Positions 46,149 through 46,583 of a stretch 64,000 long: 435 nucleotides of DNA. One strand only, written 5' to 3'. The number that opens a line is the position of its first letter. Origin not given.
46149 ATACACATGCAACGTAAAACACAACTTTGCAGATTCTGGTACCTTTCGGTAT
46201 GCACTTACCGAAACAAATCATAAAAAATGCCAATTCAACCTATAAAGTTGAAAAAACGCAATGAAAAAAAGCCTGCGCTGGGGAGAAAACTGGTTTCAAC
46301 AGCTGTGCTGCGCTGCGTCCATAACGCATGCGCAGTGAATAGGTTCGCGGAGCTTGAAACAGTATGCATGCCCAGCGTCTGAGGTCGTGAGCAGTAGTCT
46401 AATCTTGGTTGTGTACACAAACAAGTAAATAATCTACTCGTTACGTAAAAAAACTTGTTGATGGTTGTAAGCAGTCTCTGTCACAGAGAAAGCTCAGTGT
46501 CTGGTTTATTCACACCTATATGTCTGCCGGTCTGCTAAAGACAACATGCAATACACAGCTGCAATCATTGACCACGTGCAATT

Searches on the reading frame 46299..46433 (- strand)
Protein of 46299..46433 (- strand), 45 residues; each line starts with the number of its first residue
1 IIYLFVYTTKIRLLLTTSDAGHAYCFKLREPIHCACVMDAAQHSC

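Call 53: search_protein_families(library=pfam, proteins=[window:46299-46433:-], max_evalue=1)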
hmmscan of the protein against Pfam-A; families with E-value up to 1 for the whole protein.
seq(45 aa): 0 families
